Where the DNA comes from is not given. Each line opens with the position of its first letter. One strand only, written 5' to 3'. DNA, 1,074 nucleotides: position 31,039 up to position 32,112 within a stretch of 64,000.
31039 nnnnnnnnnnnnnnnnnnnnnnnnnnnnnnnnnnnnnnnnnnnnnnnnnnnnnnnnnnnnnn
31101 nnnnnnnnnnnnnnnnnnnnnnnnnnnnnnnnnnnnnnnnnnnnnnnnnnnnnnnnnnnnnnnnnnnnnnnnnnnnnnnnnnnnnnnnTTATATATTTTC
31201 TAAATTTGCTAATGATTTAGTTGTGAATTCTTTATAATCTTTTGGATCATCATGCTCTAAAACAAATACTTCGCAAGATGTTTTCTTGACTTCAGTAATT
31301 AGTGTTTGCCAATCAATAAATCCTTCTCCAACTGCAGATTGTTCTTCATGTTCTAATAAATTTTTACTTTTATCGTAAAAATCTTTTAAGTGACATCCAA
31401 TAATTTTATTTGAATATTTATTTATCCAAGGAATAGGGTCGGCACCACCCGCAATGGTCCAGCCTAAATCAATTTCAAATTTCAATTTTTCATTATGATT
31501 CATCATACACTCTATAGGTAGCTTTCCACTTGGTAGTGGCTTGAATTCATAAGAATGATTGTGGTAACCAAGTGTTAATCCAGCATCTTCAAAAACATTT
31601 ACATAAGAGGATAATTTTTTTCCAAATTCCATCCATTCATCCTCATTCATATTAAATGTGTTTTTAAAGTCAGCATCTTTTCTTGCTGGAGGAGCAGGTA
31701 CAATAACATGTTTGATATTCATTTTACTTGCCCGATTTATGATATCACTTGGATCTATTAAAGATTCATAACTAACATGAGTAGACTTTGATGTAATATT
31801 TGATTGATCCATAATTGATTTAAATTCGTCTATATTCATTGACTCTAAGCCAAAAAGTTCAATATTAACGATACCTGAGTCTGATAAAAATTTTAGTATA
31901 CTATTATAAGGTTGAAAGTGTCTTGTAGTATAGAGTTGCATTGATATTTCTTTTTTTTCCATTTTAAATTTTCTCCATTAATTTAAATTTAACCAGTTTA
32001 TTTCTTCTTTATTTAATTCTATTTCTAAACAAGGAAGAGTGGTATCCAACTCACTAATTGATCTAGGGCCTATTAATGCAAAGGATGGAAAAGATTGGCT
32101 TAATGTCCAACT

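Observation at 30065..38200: Eight-gene carbohydrate operon: ABC importer with no ATPase, fba, and a Gfo/Idh/MocA-AKR-TIM barrel-Gfo/Idh/MocA module with no kinase or regulator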

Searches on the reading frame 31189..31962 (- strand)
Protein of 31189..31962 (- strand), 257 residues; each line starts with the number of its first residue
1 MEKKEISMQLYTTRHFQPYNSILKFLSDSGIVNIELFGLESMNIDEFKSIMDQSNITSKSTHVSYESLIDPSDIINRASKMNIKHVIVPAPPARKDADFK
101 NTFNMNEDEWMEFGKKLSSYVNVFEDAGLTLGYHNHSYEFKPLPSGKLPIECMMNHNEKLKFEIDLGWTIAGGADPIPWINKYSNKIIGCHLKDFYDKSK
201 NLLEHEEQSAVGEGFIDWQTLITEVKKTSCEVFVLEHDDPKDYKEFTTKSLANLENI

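Call 4: search_protein_families(library=pfam, proteins=[window:31189-31962:-])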
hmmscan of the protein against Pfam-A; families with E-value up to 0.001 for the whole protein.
window:31189-31962:- (257 aa): 1 family
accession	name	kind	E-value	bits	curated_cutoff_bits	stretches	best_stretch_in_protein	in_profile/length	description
PF01261.30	AP_endonuc_2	-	3.9e-11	43.6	31.1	1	56-243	55-239/249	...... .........-like TIM barrel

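Call 5: search_protein_families(library=ncbifam, proteins=[window:31189-31962:-])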
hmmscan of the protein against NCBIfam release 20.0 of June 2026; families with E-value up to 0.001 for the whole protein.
window:31189-31962:- (257 aa): 1 family
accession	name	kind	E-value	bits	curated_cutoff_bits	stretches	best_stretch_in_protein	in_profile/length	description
TIGR04379.1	myo_inos_iolE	equivalog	1.1e-10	41.5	290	1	95-227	113-255/290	myo-inosose-2 dehydratase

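Call 17: find_encoding_contigs(protein=window:31189-31962:-, flank=10000, max_places=10)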
Protein window:31189-31962:- (257 aa): no gene with exactly this product is on record in the collection.

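Call 19: find_homologous_proteins(query=window:31189-31962:-, max_evalue=0.00001)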
Query window:31189-31962:- (257 aa): 277 proteins with E <= 0.00001 among 581 candidates; the best 120 are listed.
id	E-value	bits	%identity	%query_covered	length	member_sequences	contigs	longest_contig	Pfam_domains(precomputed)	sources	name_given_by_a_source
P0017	3.0e-158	543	92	100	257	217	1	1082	PF01261.31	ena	-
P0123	1.8e-147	508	84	100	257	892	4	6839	PF01261.31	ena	-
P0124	4.9e-136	470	77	100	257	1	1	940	PF01261.31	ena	-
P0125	2.1e-135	468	77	100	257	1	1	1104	PF01261.31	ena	-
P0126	5.1e-131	454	75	100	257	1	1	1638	PF01261.31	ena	-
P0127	1.6e-127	442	72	99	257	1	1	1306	PF01261.31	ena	-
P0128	3.1e-127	441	73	99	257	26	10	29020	PF01261.31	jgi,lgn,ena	jgi:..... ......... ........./epimerase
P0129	3.3e-126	438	70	100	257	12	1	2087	PF01261.31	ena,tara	tara:strand:- start:349 stop:1122 length:774 start_codon:yes stop_codon:yes gene_type:complete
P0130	4.1e-126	438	72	100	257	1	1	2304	PF01261.31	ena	-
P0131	5.8e-126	437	70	100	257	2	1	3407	PF01261.31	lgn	-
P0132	1.4e-125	436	70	100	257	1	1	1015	PF01261.31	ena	-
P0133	2.9e-125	435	70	100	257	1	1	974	PF01261.31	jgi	jgi:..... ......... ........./epimerase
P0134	5.6e-125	434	70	100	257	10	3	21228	PF01261.31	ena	-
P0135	1.7e-124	432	70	100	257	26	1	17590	PF01261.31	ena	-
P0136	2.6e-124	432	70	100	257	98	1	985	PF01261.31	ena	-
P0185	3.7e-115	402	65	100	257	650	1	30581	PF01261.31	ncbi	-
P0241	1.6e-98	347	57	100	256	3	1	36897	PF01261.31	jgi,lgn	-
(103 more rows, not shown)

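Call 20: find_encoding_contigs(protein=P0241, flank=10000, max_places=3)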
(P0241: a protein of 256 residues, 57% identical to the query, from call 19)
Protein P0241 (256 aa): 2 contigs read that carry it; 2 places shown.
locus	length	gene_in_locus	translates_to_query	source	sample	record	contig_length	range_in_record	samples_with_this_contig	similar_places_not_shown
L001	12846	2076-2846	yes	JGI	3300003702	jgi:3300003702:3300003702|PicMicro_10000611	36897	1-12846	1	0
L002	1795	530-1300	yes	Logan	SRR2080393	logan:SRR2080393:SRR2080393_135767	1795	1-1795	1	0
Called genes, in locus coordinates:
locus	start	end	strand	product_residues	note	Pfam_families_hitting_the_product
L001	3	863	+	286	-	?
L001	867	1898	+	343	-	PF00005:ABC_tran, PF13304:AAA_21 (faint), PF17912:OB_MalK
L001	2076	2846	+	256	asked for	PF01261:AP_endonuc_2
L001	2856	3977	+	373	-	PF01408:GFO_IDH_MocA, PF03447:NAD_binding_3 (faint), PF22725:GFO_IDH_MocA_C3, PF02894:GFO_IDH_MocA_C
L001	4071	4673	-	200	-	PF05494:MlaC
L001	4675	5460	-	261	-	PF04333:MlaA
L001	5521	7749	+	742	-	PF00580:UvrD-helicase, PF13245:AAA_19, PF01443:Viral_helicase1 (faint), PF13361:UvrD_C, PF13538:UvrD_C_2 (faint)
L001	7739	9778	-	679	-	PF22745:Nlig-Ia, PF01653:DNA_ligase_aden, PF03120:OB_DNA_ligase, PF03119:DNA_ligase_ZBD, PF12826:HHH_2, PF00533:BRCT, PF12738:PTCB-BRCT (weak)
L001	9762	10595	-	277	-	PF09976:TPR_21 (faint), PF13512:TPR_18, PF13525:YfiO, PF14559:TPR_19 (faint), PF07719:TPR_2 (faint), PF13174:TPR_6 (faint), PF13428:TPR_14 (faint)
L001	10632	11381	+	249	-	PF01510:Amidase_2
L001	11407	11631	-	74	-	-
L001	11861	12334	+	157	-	PF02381:MraZ (weak)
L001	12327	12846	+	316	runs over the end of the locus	PF01795:Methyltransf_5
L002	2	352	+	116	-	?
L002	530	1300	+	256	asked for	PF01261:AP_endonuc_2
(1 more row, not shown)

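Call 21: find_encoding_contigs(protein=P0185, flank=10000, max_places=3)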
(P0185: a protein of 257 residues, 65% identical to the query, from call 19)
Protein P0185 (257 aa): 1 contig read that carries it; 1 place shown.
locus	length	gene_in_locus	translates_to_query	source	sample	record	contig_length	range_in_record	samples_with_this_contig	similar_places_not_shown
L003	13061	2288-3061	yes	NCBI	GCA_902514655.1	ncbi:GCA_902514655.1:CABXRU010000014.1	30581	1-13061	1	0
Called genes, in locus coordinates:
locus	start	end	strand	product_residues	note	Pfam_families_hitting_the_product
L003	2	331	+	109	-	?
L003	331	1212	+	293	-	PF00528:BPD_transp_1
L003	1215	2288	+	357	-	PF00005:ABC_tran, PF13304:AAA_21 (faint), PF17912:OB_MalK, PF08402:TOBE_2 (weak)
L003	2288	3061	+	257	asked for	PF01261:AP_endonuc_2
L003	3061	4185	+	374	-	PF01408:GFO_IDH_MocA, PF22725:GFO_IDH_MocA_C3, PF02894:GFO_IDH_MocA_C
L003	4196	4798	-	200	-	PF05494:MlaC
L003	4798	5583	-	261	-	PF04333:MlaA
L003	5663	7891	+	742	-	PF00580:UvrD-helicase, PF13245:AAA_19, PF01443:Viral_helicase1 (faint), PF13361:UvrD_C, PF13538:UvrD_C_2 (faint)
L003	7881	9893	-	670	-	PF22745:Nlig-Ia, PF01653:DNA_ligase_aden, PF03120:OB_DNA_ligase, PF03119:DNA_ligase_ZBD (weak), PF12826:HHH_2, PF00533:BRCT, PF12738:PTCB-BRCT (faint)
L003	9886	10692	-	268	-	PF13512:TPR_18, PF13525:YfiO, PF14559:TPR_19 (faint), PF07719:TPR_2 (faint), PF13174:TPR_6 (faint)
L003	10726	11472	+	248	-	PF01510:Amidase_2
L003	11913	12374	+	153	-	PF02381:MraZ (weak)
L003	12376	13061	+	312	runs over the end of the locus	PF01795:Methyltransf_5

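Call 23: search_solved_structures(query=window:31189-31962:-, max_evalue=0.01)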
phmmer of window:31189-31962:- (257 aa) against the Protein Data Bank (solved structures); distinct sequences matched with E-value up to 0.01: 7.
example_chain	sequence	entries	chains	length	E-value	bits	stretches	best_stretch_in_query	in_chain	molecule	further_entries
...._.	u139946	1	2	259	1.5e-27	99.9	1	6-253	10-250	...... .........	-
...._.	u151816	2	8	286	2e-10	43.8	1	123-197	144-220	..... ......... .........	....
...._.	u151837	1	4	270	2.5e-10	43.4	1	123-197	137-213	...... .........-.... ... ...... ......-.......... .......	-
8tct_A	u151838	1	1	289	1.1e-08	38.1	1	126-197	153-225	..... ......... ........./epimerase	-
3obe_A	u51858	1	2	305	2.2e-08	37.1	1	119-196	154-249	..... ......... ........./epimerase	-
3l23_A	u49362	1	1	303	0.00011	25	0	158-194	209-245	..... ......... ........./epimerase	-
3lmz_A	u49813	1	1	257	0.00064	22.4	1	136-230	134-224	Putative sugar isomerase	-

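Call 32: search_solved_structures(query=window:31189-31962:-, max_evalue=1e-9, show_alignments=3)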
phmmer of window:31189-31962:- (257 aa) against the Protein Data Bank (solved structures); distinct sequences matched with E-value up to 1e-9: 3.
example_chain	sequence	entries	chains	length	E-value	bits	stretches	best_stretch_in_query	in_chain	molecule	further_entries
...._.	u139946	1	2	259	1.5e-27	99.9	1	6-253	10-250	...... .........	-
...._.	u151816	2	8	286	2e-10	43.8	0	123-197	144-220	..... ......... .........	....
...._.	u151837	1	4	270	2.5e-10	43.4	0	123-197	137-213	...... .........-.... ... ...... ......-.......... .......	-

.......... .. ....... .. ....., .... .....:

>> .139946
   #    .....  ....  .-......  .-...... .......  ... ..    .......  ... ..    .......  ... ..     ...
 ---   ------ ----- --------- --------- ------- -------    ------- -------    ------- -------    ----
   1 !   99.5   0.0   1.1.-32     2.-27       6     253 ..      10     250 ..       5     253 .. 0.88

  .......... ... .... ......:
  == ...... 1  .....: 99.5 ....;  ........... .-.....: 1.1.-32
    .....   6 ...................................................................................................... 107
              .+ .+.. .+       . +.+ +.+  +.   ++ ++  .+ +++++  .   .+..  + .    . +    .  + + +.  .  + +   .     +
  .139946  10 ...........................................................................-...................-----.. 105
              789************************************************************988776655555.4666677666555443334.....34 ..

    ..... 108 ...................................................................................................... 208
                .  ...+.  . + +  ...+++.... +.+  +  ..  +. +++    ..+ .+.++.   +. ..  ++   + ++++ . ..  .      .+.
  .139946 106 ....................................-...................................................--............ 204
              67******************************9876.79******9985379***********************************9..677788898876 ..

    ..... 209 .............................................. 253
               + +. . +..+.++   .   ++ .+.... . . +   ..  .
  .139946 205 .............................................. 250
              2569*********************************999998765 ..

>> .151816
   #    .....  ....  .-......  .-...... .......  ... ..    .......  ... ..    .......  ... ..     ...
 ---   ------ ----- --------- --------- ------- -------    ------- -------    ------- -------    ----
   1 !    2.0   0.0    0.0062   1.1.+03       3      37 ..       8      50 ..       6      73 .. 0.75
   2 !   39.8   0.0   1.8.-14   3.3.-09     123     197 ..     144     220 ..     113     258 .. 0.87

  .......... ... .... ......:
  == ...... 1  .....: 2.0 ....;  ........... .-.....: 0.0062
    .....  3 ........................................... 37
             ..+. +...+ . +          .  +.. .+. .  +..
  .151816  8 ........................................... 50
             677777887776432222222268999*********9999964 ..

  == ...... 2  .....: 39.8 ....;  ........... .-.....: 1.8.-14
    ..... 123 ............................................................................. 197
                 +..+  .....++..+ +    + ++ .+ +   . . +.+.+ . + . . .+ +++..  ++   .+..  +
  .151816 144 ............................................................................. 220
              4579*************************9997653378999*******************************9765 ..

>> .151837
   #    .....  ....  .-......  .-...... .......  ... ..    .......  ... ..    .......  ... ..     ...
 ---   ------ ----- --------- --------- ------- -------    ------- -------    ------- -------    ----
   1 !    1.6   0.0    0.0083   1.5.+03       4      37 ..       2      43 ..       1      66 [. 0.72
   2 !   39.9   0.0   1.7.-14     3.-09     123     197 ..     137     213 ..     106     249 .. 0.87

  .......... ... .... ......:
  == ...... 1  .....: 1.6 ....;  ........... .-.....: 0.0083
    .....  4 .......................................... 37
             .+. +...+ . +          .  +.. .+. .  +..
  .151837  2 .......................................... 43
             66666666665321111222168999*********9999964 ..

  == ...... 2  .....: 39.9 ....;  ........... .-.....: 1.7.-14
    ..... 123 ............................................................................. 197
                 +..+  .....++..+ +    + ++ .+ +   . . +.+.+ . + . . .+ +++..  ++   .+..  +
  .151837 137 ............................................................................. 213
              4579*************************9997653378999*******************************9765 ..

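Call 37: find_related_loci(query=A1, collection=genome_contigs, flank=10000)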
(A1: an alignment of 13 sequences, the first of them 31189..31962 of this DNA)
Query A1 (257 aa) in genome_contigs; peptide patterns used: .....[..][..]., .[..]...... (x = any residue, [..] = any of these).
600 stretches matched a pattern (row limit reached: there are more); 584 encode a relative of the query (tblastn E <= 1e-3); the best 80 are kept; 80 distinct loci.
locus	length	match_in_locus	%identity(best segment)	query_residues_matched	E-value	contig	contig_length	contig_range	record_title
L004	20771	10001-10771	95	1-257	1e-167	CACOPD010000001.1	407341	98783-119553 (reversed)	MAG: uncultured Alphaproteobacteria bacterium isolate AH-324-F15 genome assembly, contig: AH-324-F15_NODE_1, whole genom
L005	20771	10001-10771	86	1-257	1e-151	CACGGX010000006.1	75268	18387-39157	uncultured Alphaproteobacteria bacterium isolate AG-909-O11 genome assembly, contig: AG-909-O11_NODE_6, whole genome sho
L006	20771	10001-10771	84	1-257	4e-150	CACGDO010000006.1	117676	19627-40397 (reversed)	uncultured Alphaproteobacteria bacterium isolate AG-422-E02 genome assembly, contig: AG-422-E02_NODE_6, whole genome sho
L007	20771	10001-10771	84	1-257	1e-149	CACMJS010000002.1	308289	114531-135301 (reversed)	MAG: uncultured Alphaproteobacteria bacterium isolate AG-891-K05 genome assembly, contig: AG-891-K05_NODE_2, whole genom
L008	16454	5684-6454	82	1-257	1e-148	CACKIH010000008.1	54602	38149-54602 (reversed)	uncultured Alphaproteobacteria bacterium isolate AG-453-N02 genome assembly, contig: AG-453-N02_NODE_8, whole genome sho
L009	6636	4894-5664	68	1-257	1e-124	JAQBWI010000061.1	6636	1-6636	MAG: Proteobacteria bacterium isolate casp150-mb.224 NODE_28372_length_6636_cov_0.073734, whole genome shotgun sequence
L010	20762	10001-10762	70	1-254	2e-123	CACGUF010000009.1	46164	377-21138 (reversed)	uncultured Alphaproteobacteria bacterium isolate AG-426-C22 genome assembly, contig: AG-426-C22_NODE_9, whole genome sho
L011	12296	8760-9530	67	1-257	2e-123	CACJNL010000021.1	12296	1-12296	uncultured Alphaproteobacteria bacterium isolate AG-447-J18 genome assembly, contig: AG-447-J18_NODE_21, whole genome sh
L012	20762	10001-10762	69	1-254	5e-122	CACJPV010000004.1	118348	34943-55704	MAG: uncultured Alphaproteobacteria bacterium isolate AG-447-L18 genome assembly, contig: AG-447-L18_NODE_4, whole genom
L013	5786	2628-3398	66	1-257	3e-120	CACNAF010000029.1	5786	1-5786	MAG: uncultured Alphaproteobacteria bacterium isolate AG-892-J17 genome assembly, contig: AG-892-J17_NODE_29, whole geno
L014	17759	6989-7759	66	1-257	9e-120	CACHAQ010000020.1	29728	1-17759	uncultured Alphaproteobacteria bacterium isolate AG-426-J10 genome assembly, contig: AG-426-J10_NODE_20, whole genome sh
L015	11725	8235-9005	65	1-257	1e-117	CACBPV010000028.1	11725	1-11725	uncultured Alphaproteobacteria bacterium isolate AG-359-G09 genome assembly, contig: AG-359-G09_NODE_28, whole genome sh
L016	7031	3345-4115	67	1-257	9e-116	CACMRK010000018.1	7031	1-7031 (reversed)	MAG: uncultured Alphaproteobacteria bacterium isolate AG-892-B03 genome assembly, contig: AG-892-B03_NODE_18, whole geno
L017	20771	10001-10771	66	1-257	9e-115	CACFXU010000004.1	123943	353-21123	uncultured Alphaproteobacteria bacterium isolate AG-414-N23 genome assembly, contig: AG-414-N23_NODE_4, whole genome sho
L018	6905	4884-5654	66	1-257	2e-114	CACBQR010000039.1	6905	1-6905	uncultured Alphaproteobacteria bacterium isolate AG-359-I03 genome assembly, contig: AG-359-I03_NODE_39, whole genome sh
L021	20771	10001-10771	65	1-257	6e-113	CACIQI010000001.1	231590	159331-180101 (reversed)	uncultured Alphaproteobacteria bacterium isolate AG-913-M07 genome assembly, contig: AG-913-M07_NODE_1, whole genome sho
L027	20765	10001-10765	55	1-257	2e-102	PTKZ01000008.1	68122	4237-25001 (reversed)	MAG: Alphaproteobacteria bacterium MarineAlpha5_Bin5 CFH15_8, whole genome shotgun sequence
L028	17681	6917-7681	55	1-257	6e-102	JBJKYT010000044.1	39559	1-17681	MAG: Alphaproteobacteria bacterium isolate LRMED-201 HIMB59-LRMED-201-C2735, whole genome shotgun sequence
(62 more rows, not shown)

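Call 44: search_solved_structures(query=L005:5842-7086:+, max_evalue=1e-20)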
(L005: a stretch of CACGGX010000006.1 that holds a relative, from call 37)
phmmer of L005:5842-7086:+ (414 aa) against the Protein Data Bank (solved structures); distinct sequences matched with E-value up to 1e-20: 5.
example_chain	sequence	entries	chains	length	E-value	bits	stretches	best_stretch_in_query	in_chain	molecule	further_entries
5xpj_A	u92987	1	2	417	1e-73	251.6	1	28-410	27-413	Binding protein component of ABC sugar transporter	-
5dvf_A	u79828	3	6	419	1.4e-73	251.2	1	28-410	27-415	Binding protein component of ABC sugar transporter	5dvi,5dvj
4r2b_A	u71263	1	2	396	6.3e-73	249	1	28-359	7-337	Extracellular solute-binding protein family 1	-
8hqq_A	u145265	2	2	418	5.6e-64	219.5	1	24-357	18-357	Probable binding protein component of ABC sugar transporter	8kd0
2b3b_A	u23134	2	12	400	1.8e-30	109.2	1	27-357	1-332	glucose-binding protein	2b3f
